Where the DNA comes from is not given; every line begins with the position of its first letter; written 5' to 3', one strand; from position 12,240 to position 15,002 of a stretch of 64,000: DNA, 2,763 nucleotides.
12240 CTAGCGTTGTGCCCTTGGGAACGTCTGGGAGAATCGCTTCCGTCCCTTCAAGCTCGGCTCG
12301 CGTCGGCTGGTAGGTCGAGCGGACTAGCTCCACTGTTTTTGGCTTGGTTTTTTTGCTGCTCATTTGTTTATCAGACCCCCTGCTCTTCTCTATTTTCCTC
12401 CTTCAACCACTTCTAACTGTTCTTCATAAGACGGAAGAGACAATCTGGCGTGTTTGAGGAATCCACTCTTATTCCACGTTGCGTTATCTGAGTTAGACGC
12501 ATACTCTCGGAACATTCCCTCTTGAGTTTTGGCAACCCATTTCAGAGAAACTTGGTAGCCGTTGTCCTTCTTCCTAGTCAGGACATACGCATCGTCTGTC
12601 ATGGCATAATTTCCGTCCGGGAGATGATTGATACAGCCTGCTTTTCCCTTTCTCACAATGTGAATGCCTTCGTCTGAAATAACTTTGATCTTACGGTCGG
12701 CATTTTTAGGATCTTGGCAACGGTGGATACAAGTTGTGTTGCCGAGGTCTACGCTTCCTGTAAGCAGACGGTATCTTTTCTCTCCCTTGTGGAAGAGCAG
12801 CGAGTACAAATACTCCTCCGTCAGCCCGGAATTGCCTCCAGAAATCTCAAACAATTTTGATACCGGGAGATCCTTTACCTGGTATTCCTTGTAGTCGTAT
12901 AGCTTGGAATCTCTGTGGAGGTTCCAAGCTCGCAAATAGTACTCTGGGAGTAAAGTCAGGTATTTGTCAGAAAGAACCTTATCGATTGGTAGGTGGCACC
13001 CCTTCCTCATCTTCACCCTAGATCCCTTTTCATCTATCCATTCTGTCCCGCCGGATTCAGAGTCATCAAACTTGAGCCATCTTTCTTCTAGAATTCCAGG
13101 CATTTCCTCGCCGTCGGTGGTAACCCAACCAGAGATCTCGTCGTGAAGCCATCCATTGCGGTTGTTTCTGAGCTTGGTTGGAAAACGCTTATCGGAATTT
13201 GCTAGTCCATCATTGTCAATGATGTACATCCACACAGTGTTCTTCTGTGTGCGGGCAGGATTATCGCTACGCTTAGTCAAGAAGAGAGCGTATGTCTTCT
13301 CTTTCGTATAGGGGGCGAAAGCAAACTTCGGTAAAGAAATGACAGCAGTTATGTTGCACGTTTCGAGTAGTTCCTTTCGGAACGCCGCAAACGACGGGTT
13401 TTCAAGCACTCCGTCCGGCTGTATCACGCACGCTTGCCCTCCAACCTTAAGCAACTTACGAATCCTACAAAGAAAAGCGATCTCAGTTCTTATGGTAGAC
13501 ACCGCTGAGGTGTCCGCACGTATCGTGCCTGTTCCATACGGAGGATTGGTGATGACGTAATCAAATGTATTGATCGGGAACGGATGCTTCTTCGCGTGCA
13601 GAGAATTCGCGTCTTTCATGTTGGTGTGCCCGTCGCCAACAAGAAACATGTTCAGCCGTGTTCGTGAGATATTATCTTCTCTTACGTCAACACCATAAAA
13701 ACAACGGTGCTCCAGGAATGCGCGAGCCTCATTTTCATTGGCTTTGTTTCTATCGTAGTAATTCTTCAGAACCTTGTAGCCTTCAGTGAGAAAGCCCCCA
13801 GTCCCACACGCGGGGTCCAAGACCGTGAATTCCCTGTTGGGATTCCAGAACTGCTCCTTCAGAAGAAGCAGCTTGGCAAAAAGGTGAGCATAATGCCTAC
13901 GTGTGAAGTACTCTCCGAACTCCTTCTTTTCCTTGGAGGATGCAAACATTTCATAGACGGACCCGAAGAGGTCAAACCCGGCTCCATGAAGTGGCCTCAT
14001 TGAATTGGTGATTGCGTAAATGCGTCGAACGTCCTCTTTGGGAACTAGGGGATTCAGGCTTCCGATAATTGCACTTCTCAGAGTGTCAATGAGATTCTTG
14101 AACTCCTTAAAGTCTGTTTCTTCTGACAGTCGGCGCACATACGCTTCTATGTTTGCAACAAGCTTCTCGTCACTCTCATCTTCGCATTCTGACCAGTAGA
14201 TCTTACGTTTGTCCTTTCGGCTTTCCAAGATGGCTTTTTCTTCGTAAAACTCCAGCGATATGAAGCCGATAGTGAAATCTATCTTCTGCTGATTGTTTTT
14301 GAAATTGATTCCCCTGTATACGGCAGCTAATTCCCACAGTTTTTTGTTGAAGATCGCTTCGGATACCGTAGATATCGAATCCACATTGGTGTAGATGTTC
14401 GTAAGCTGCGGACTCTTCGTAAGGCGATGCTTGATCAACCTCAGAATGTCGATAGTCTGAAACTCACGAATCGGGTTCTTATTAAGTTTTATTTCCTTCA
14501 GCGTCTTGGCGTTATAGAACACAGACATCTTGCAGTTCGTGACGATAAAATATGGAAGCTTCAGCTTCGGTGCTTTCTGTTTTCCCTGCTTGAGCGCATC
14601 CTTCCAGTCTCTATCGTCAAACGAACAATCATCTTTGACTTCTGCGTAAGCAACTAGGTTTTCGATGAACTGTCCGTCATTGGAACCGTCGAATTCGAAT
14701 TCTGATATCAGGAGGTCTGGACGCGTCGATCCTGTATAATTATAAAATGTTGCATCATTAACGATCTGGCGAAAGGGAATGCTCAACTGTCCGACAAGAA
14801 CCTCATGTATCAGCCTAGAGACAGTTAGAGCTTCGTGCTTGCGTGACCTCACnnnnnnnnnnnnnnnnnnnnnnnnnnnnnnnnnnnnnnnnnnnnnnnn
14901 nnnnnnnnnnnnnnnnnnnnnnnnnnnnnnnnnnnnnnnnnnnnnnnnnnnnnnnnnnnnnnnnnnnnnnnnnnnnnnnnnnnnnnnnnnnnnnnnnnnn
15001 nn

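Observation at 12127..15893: Complete IS1595-family transposon carrying a restriction-modification gene, inserted into a gene that can be rebuilt exactly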

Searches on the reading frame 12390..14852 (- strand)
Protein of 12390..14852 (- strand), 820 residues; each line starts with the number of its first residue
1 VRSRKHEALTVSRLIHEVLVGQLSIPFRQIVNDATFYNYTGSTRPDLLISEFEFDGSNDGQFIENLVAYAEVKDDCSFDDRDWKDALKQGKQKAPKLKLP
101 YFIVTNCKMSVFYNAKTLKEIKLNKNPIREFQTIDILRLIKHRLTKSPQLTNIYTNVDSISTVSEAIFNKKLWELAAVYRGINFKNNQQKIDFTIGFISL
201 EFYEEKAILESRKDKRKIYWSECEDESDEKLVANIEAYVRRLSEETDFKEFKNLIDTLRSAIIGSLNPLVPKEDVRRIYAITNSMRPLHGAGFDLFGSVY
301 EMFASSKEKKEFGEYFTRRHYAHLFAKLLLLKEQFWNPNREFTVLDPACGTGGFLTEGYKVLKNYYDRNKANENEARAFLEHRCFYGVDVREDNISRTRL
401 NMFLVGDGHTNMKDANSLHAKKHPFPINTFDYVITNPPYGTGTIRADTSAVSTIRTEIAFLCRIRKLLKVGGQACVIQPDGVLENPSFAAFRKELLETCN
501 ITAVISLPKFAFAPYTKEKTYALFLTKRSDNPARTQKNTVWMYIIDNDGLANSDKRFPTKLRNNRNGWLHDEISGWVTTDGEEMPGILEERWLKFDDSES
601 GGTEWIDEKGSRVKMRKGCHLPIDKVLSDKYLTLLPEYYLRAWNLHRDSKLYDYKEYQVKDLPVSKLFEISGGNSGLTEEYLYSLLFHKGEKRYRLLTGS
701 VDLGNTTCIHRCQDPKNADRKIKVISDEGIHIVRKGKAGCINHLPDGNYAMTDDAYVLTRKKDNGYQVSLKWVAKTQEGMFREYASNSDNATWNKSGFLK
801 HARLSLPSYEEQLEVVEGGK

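Call 6: search_protein_families(library=pfam, proteins=[window:12390-14852:-], max_evalue=0.01)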
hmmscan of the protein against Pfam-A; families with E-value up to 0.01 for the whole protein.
window:12390-14852:- (820 aa): 5 families
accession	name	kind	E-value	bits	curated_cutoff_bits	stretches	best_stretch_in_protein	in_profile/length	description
PF02384.22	N6_Mtase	-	1.2e-34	120.5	20.4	1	294-549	4-250/311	N-6 DNA Methylase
PF07669.17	Eco57I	-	2.2e-10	41.3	25.3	1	412-507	52-165/171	Eco57I restriction-modification methylase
PF01170.24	UPF0020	-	2e-09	37.9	22.3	1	339-445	27-137/197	RMKL-like, methyltransferase domain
PF13847.12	Methyltransf_31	-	3.8e-07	30.3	27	1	342-516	5-133/145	Methyltransferase domain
PF20473.4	MmeI_Mtase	-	1.5e-06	28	27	1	341-430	20-109/259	MmeI, DNA-methyltransferase domain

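Call 7: search_protein_families(library=ncbifam, proteins=[window:12390-14852:-], max_evalue=0.01)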
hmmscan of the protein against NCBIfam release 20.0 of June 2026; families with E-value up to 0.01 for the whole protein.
window:12390-14852:- (820 aa): 7 families
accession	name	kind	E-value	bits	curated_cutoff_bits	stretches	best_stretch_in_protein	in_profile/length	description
NF047738.1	antiphage_MADS2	equivalog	3.6e-27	94.9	720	2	286-442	284-455/654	methylation-associated defense system DNA methyltransferase MAD2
NF033452.1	BREX_1_MTaseX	exception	9.7e-14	50.2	500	2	428-567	506-652/1210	BREX-1 system adenine-specific DNA-methyltransferase PglX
TIGR02987.1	met_A_Alw26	exception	3.6e-09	35.9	353.5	1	310-456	1-137/523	Alw26I/Eco31I/Esp3I family type II restriction adenine-specific DNA-methyltransferase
TIGR01177.1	TIGR01177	hypoth_equivalog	4.6e-07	29.4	316.55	1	386-480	208-296/330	TIGR01177 family methyltransferase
NF033455.1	BREX_6_MTaseX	exception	0.00011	19.8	900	0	428-524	553-655/1319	BREX-6 system adenine-specific DNA-methyltransferase PglX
NF033454.1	BREX_5_MTaseX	exception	0.00017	19.3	900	1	339-409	300-371/1404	BREX-5 system adenine-specific DNA-methyltransferase PglX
NF008748.0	PRK11783.1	equivalog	0.00042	18.7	466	0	371-441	246-317/704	bifunctional 23S rRNA (guanine(2069)-N(7))-methyltransferase RlmK/23S rRNA (guanine(2445)-N(2))-methyltransferase RlmL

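Call 8: search_solved_structures(query=window:12390-14852:-, max_evalue=0.01, show_alignments=2)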
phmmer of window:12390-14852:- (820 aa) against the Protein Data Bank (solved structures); distinct sequences matched with E-value up to 0.01: 13.
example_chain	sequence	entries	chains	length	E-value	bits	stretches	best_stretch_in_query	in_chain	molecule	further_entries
2okc_A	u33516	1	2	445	3.5e-22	81.5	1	165-528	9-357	Type I restriction enzyme StySJI M protein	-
5ybb_A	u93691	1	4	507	1.5e-20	76.1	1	298-545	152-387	Type I restriction-modification system methyltransferase subunit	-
2y7c_B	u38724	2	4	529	6.8e-19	70.6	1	287-547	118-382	TYPE I RESTRICTION ENZYME ECOKI M PROTEIN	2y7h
2ar0_A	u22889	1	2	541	7.2e-19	70.5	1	287-547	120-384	Type I restriction enzyme EcoKI M protein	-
3ufb_A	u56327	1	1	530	9.6e-17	63.5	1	313-527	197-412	Type I restriction-modification system methyltransferase subunit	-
8w0p_A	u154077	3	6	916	1.8e-12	49.4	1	216-541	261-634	RM.BsaXI | site-specific DNA-methyltransferase (adenine-specific)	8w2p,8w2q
7eew_A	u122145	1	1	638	7e-08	34.2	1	334-543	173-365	Type I restriction-modification system methyltransferase subunit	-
7vru_B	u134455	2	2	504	2.1e-06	29.3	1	309-513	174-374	Site-specific DNA-methyltransferase (adenine-specific)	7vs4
3khk_A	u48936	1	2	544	1.8e-05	26.2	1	292-440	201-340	Type I restriction-modification system methylation subunit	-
7vru_A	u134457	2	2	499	0.00014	23.2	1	302-507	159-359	Site-specific DNA-methyltransferase (adenine-specific)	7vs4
9ewz_C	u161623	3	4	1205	0.00084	20.7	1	341-392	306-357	Adenine-specific methyltransferase BrxX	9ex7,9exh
8zek_A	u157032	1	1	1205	0.00084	20.7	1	341-392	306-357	site-specific DNA-methyltransferase (adenine-specific)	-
8c45_A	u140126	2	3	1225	0.0016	19.8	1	341-392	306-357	site-specific DNA-methyltransferase (adenine-specific)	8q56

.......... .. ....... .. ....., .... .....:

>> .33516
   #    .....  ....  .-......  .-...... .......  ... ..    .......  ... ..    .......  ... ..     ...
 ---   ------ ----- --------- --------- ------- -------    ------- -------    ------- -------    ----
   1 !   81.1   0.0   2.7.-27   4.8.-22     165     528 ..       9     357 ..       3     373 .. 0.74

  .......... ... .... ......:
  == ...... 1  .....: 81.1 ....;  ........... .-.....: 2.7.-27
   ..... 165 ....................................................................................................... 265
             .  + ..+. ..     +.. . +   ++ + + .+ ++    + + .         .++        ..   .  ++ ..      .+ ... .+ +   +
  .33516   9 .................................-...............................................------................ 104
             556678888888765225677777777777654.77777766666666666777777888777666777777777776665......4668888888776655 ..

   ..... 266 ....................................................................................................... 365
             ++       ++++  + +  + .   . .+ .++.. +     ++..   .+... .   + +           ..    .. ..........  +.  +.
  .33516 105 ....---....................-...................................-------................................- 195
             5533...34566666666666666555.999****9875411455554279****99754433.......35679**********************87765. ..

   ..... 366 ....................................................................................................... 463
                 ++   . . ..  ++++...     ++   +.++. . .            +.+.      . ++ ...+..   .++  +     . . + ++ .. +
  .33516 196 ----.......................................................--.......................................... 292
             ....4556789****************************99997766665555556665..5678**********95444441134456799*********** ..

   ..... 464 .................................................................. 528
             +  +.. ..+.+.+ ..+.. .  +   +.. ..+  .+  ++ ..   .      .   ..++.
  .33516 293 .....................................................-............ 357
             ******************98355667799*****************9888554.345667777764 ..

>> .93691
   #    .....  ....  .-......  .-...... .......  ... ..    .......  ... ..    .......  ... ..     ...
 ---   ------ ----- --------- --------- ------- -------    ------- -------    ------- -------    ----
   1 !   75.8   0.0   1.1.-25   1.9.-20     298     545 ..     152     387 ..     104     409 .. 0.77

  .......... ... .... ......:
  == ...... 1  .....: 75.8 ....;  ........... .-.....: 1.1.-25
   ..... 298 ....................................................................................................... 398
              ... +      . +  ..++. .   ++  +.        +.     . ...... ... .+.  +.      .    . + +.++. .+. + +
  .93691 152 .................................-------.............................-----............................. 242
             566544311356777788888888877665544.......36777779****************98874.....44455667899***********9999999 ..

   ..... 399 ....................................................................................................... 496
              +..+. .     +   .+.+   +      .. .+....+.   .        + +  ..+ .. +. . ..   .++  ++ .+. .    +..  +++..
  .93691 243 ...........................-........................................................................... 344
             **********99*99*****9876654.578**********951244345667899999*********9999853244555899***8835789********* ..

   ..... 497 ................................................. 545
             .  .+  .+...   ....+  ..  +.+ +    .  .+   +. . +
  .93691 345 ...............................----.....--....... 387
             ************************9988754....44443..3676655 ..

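Call 9: search_protein_families(library=padloc, proteins=[window:12390-14852:-], max_evalue=0.01)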
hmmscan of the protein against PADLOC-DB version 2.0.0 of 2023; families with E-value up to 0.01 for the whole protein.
window:12390-14852:- (820 aa): 58 families (the best 25 are shown)
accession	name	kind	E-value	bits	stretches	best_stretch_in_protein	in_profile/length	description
PDLC03021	MTase_I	-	8e-53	177.9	1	293-581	143-421/491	Type I methyltransferase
PDLC03026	MTase_I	-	3e-36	123.6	1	169-545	7-372/487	Type I methyltransferase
PDLC04134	mad2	-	8.3e-34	115.2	1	58-549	48-463/492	mads_2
PDLC03025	MTase_I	-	4.4e-32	109.5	1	296-561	144-400/569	Type I methyltransferase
PDLC03317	MTase_II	-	5.6e-27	92.4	1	87-518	77-520/831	Type II methyltransferase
PDLC03218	MTase_II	-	1.5e-21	74.6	1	312-554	264-508/532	Type II methyltransferase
PDLC03318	MTase_II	-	2.1e-21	74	2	202-419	237-460/723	Type II methyltransferase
PDLC03030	MTase_I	-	1.6e-20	71.1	2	274-448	289-471/670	Type I methyltransferase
PDLC03029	MTase_I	-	1.3e-18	64.9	1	297-441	158-293/661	Type I methyltransferase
PDLC03018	MTase_I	-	1.4e-16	58.1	2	372-441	403-471/749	Type I methyltransferase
PDLC03602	REase_MTase_IIG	-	3.8e-16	56.8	1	292-513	302-510/637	Type IIG restriction enzyme-methyltransferase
PDLC03034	MTase_I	-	5.6e-16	56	2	452-533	508-589/672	Type I methyltransferase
PDLC03624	REase_MTase_IIG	-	3.8e-14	49.5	1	294-536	400-656/1271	Type IIG restriction enzyme-methyltransferase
PDLC03022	MTase_I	-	1.3e-13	48.2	1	220-512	89-392/857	Type I methyltransferase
PDLC03036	MTase_I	-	2.3e-13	47.4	1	337-529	232-433/635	Type I methyltransferase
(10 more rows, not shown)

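Call 10: find_encoding_contigs(protein=window:12390-14852:-, flank=10000, max_places=10)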
Protein window:12390-14852:- (820 aa): no gene with exactly this product is on record in the collection.

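Call 12: find_homologous_proteins(query=window:12390-14852:-, max_evalue=0.00001)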
Query window:12390-14852:- (820 aa): 2325 proteins with E <= 0.00001 among 8000 candidates; the best 120 are listed.
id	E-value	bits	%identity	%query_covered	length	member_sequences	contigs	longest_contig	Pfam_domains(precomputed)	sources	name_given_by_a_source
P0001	0.0e+0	1908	100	100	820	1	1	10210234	PF13847.13,PF02384.23,PF07669.18,PF01170.25,PF20473.5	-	-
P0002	0.0e+0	1606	84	100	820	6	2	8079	PF13847.13,PF02384.23,PF07669.18,PF01170.25,PF20473.5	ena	-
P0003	0.0e+0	1539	80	100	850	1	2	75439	PF13847.13,PF02384.23,PF07669.18,PF01170.25,PF20473.5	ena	-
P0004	0.0e+0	1534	80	100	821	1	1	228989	PF13847.13,PF02384.23,PF07669.18,PF01170.25,PF20473.5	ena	-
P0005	0.0e+0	1490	77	100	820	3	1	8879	PF13847.13,PF02384.23,PF07669.18,PF01170.25,PF20473.5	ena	-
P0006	0.0e+0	1489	79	99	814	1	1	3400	PF02384.23,PF07669.18,PF01170.25,PF20473.5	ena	-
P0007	0.0e+0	1484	77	100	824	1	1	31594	PF13847.13,PF02384.23,PF07669.18,PF01170.25,PF20473.5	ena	-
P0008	0.0e+0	1448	75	100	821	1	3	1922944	PF13847.13,PF02384.23,PF07669.18,PF01170.25,PF20473.5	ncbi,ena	-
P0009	0.0e+0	1436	73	100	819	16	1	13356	PF13847.13,PF02384.23,PF07669.18,PF01170.25,PF20473.5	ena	-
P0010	0.0e+0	1433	75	100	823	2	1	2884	PF02384.23,PF07669.18,PF01170.25,PF20473.5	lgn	-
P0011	0.0e+0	1373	71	100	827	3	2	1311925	PF02384.23,PF07669.18,PF01170.25,PF20473.5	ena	-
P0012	0.0e+0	1355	71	99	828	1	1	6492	PF02384.23,PF07669.18,PF01170.25,PF20473.5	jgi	jgi:type I restriction-modification system DNA methylase subunit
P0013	0.0e+0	1354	84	84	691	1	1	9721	PF02384.23,PF07669.18,PF01170.25,PF20473.5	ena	-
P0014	0.0e+0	1347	71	99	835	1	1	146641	PF13847.13,PF02384.23,PF07669.18,PF01170.25,PF20473.5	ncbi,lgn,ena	-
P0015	0.0e+0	1345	70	100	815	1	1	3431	PF13847.13,PF02384.23,PF07669.18,PF01170.25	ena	-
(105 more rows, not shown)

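Call 14: find_encoding_contigs(protein=P0002, flank=6000, max_places=4)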
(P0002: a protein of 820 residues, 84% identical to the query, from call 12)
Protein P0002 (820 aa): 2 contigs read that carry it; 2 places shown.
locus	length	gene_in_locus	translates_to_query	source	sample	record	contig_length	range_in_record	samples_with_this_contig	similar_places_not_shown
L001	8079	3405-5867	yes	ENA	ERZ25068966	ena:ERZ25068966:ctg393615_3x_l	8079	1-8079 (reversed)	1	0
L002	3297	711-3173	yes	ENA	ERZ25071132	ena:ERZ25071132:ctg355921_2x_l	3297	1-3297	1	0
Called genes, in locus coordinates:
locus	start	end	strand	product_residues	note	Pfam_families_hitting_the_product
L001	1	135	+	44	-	?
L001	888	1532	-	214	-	-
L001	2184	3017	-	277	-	PF04796:RepA_C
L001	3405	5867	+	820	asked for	PF02384:N6_Mtase, PF01170:UPF0020, PF20473:MmeI_Mtase (weak), PF13847:Methyltransf_31 (weak), PF07669:Eco57I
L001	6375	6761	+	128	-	-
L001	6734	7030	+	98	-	-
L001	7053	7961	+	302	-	PF13505:OMP_b-brl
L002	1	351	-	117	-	?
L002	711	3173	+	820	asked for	PF02384:N6_Mtase, PF01170:UPF0020, PF20473:MmeI_Mtase (weak), PF13847:Methyltransf_31 (weak), PF07669:Eco57I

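Call 15: find_encoding_contigs(protein=P0003, flank=6000, max_places=4)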
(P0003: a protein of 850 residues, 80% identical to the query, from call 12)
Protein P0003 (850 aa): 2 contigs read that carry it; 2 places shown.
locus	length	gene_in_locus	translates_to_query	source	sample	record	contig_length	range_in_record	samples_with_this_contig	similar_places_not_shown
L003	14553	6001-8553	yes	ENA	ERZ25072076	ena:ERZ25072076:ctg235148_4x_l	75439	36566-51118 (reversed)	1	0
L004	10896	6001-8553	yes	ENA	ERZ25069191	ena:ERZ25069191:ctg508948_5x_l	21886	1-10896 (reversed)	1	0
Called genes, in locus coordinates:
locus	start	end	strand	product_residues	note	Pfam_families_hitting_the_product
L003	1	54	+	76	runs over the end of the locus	-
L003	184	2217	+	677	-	PF01134:GIDA, PF12831:FAD_oxidored (weak), PF21680:GIDA_C_1st, PF13932:SAM_GIDA_C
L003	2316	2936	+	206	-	PF02527:GidB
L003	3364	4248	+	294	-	PF00142:Fer4_NifH, PF01656:CbiA, PF02374:ArsA_ATPase (faint), PF06564:CBP_BcsQ (faint), PF09140:MipZ (faint), PF10609:ParA (weak), PF13614:AAA_31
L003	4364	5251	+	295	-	PF02195:ParB_N, PF17762:HTH_ParB, PF23552:ParB_C (weak)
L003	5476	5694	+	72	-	PF15919:HicB_lk_antitox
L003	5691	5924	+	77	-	PF07927:HicA_toxin (weak), PF12762:DDE_Tnp_IS1595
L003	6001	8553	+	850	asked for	PF13847:Methyltransf_31 (faint), PF02384:N6_Mtase, PF01170:UPF0020, PF20473:MmeI_Mtase (weak), PF07669:Eco57I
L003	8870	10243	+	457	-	PF00501:AMP-binding, PF14535:AMP-binding_C_2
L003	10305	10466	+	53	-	-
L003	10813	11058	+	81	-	-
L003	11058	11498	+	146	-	-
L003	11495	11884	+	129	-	-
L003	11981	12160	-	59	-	-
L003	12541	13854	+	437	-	PF00174:Oxidored_molyb, PF03404:Mo-co_dimer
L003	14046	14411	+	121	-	PF13442:Cytochrome_CBB3 (weak)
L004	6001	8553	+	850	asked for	PF13847:Methyltransf_31 (faint), PF02384:N6_Mtase, PF01170:UPF0020, PF20473:MmeI_Mtase (weak), PF07669:Eco57I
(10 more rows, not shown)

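Call 16: find_encoding_contigs(protein=P0004, flank=6000, max_places=4)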
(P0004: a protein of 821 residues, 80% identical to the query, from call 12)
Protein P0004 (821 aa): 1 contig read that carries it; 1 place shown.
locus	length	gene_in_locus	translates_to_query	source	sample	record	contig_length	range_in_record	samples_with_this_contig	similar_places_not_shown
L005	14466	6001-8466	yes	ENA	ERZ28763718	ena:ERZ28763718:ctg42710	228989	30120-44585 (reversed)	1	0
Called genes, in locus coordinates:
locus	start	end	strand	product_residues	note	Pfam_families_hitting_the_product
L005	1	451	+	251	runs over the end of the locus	PF00106:adh_short, PF08659:KR, PF13561:adh_short_C2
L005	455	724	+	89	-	PF10387:DUF2442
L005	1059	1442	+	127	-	PF18160:SLATT_5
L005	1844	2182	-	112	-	PF04993:TfoX_N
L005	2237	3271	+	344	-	PF01554:MatE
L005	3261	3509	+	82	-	-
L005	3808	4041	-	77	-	-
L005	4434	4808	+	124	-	-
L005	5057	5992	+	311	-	PF12760:Zn_ribbon_IS1595, PF12762:DDE_Tnp_IS1595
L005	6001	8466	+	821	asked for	PF02384:N6_Mtase, PF01170:UPF0020, PF13847:Methyltransf_31 (weak), PF20473:MmeI_Mtase (weak), PF07669:Eco57I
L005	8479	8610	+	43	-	-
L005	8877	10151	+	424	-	PF07690:MFS_1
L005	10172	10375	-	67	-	-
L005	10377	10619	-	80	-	PF01206:TusA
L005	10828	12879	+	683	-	PF00580:UvrD-helicase, PF13245:AAA_19, PF13604:AAA_30 (faint), PF13361:UvrD_C, PF13538:UvrD_C_2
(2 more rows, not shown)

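Call 53: find_related_loci(query=P0001, collection=metagenome_contigs, flank=4000)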
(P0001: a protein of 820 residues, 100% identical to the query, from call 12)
Query P0001 (820 aa) in metagenome_contigs; peptide patterns used: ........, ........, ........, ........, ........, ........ (x = any residue, [..] = any of these).
47 stretches matched a pattern; 1 encode a relative of the query (tblastn E <= 1e-3); 1 distinct loci.
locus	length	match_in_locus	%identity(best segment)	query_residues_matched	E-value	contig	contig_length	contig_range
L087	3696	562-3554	70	2-817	0e+0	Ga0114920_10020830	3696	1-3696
